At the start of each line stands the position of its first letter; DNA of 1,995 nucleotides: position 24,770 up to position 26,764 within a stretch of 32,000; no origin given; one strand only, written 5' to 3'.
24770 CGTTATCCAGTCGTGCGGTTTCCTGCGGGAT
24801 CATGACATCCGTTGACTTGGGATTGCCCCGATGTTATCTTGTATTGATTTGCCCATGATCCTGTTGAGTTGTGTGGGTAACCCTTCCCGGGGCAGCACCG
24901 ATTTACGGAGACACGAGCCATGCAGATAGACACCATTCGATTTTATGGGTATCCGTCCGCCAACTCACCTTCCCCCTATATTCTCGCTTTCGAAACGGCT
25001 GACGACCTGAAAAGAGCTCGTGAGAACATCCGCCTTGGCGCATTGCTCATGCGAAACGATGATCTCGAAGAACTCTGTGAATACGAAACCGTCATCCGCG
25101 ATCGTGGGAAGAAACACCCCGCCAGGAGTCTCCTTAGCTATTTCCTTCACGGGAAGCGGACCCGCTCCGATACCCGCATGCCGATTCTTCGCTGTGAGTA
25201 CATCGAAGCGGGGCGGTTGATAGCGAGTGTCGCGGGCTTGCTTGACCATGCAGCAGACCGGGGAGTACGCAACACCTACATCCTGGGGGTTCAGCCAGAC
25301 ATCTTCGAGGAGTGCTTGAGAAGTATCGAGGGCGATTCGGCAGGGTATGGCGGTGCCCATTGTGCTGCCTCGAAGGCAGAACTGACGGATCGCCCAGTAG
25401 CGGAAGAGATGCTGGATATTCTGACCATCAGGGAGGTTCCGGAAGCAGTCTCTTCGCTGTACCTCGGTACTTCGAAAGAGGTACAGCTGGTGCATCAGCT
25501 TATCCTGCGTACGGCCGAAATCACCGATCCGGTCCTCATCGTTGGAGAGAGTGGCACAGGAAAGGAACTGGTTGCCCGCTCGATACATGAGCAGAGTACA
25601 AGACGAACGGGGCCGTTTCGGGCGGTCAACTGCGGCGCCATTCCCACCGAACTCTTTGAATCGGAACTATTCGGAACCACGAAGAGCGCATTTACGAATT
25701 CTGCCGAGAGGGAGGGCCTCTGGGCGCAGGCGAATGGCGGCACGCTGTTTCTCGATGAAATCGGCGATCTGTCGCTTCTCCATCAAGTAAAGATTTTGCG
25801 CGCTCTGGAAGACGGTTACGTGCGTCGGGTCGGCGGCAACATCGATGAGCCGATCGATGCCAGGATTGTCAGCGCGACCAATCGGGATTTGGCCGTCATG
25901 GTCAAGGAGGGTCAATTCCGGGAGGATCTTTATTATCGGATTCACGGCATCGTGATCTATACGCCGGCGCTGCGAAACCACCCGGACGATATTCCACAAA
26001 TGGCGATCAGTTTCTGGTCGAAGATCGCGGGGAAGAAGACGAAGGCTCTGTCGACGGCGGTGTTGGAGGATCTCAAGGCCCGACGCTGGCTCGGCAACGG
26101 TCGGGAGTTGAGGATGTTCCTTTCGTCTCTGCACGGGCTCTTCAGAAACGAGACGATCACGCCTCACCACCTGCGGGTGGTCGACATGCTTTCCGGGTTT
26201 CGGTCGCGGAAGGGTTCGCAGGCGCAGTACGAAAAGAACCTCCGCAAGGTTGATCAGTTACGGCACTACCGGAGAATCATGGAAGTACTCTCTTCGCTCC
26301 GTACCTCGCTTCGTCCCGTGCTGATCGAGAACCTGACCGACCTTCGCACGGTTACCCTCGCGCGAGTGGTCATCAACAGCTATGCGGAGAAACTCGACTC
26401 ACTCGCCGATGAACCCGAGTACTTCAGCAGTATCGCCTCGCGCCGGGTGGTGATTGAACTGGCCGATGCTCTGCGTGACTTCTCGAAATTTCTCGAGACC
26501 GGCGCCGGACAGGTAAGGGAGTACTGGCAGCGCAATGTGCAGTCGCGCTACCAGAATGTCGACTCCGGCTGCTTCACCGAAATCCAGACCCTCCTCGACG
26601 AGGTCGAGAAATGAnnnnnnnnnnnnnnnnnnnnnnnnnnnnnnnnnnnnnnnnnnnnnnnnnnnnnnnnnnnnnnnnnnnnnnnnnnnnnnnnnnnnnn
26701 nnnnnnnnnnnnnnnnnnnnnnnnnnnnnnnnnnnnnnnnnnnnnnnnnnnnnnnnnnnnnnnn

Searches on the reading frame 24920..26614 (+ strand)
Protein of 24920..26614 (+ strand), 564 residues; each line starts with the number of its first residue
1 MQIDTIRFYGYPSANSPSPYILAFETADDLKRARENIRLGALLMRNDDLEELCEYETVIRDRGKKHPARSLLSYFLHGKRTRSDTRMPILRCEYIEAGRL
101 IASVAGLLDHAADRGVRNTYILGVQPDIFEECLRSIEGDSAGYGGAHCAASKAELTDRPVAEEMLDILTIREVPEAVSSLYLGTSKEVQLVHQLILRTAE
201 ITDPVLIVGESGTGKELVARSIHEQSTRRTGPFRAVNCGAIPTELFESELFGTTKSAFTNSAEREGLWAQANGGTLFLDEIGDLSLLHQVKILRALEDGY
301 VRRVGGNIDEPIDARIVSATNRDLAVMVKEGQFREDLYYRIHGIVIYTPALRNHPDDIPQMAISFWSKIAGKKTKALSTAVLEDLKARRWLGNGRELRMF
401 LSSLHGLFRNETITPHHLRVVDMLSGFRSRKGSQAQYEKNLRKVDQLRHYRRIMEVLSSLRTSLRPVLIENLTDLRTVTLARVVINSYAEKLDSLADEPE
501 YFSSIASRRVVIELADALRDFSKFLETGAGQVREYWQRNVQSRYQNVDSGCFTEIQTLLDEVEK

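Call 6: search_protein_families(library=pfam, proteins=[window:24920-26614:+], max_evalue=0.001)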
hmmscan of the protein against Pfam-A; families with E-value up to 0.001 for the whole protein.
window:24920-26614:+ (564 aa): 4 families
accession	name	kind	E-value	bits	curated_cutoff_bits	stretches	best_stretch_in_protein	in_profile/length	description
PF00158.32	Sigma54_activat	-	2.2e-59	200.4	20.2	1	183-346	3-167/168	Sigma-54 interaction domain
PF14532.12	Sigma54_activ_2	-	1.1e-20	74.7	25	1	182-351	1-138/138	Sigma-54 interaction domain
PF25601.1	AAA_lid_14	-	2.7e-08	34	27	1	352-419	1-71/87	AAA+ ATPase lid domain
PF07728.20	AAA_5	-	0.00013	22.4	22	1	204-321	1-122/139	AAA domain (dynein-related subfamily)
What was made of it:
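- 24920..26614 (+): Divergent sigma-54 enhancer-binding protein (bEBP, 564 aa). It has a family-specific N-domain (~135 aa), a sigma-54-interaction AAA+ domain (GAFTGA loop reads SAFTNS here; family consensus GAFTxA), and a family-specific helical C-domain with no detectable Fis-type HTH. Pfam Sigma54_activat 2.2e-59 (call 6).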

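Call 7: search_protein_families(library=ncbifam, proteins=[window:24920-26614:+], max_evalue=0.01)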
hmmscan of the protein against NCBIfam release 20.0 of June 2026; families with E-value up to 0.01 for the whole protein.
window:24920-26614:+ (564 aa): 30 families (the best 25 are shown)
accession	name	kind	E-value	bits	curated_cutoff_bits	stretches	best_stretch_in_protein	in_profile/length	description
NF041552.1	TF_PrdR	equivalog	2.1e-73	247.6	795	1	179-457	267-548/577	sigma-54 dependent transcriptional regulator PrdR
TIGR01817.1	nifA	equivalog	2.5e-72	244.4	528.85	1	177-421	194-441/534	nif-specific transcriptional activator NifA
TIGR01818.1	ntrC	equivalog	1e-68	232.3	558.6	1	181-464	136-426/463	nitrogen regulation protein NR(I)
NF038308.1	RNA_repair_RtcR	equivalog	2.2e-68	231.4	650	1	184-439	185-451/530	RNA repair transcriptional activator RtcR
TIGR02915.1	PEP_resp_reg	equivalog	1.2e-65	222.1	502.6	1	182-459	142-416/445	PEP-CTERM-box response regulator transcription factor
NF003451.0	PRK05022.1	equivalog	1.4e-63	215.3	476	1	180-421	191-442/512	nitric oxide reductase transcriptional regulator NorR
NF050807.1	TransRegFlbDCaul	equivalog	1.2e-61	208.9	750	1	189-424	128-367/454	sigma-54-dependent transcriptional regulator FlbD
NF008469.0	PRK11361.1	equivalog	1.3e-61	208.8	714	1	192-457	156-426/461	acetoacetate metabolism transcriptional regulator AtoC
TIGR02329.1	propionate_PrpR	equivalog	2.6e-60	204.6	499.2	1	182-419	215-464/526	propionate catabolism operon regulatory protein PrpR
NF041946.1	LuxO_transreg_Vib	equivalog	1e-59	202.6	800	1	179-419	133-377/463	quorum-sensing sigma-54 dependent transcriptional regulator LuxO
NF011953.0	PRK15424.1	equivalog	1.6e-57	195.3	703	1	181-421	221-478/538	propionate catabolism operon regulatory protein PrpR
NF011695.0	PRK15115.1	equivalog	3.5e-57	194.1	763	1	204-398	160-358/445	two-component system response regulator GlrR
TIGR02974.1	phageshock_pspF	equivalog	5.5e-57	193.5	443.55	1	182-443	2-268/336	phage shock protein operon transcriptional activator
NF051870.1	NAssimRespRegNtrX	equivalog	1.3e-54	185.8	600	1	179-407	139-367/452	nitrogen assimilation response regulator NtrX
NF007689.0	PRK10365.1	equivalog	1.3e-54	185.7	760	1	182-401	142-365/441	sigma-54-dependent response regulator transcription factor ZraR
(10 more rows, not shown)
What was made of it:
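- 24920..26614 (+): NCBIfam bEBP families about 1e-70 (call 7).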

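Call 96: search_protein_families(library=padloc, proteins=[window:24920-26614:+], max_evalue=0.001)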
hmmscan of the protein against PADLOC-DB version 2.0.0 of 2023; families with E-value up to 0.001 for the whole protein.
window:24920-26614:+ (564 aa): 3 families
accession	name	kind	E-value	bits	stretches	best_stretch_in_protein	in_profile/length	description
PDLC01995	RtcR_PspF2--CARF_AAA_HTH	-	4.3e-82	274.8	1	179-420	167-412/481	-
PDLC01994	RtcR_PspF1--CARF_AAA_HTH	-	6.2e-44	148.8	1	176-399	157-379/468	-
PDLC01993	RtcR--CARF_AAA_HTH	-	1.6e-39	133.7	1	192-418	194-432/523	-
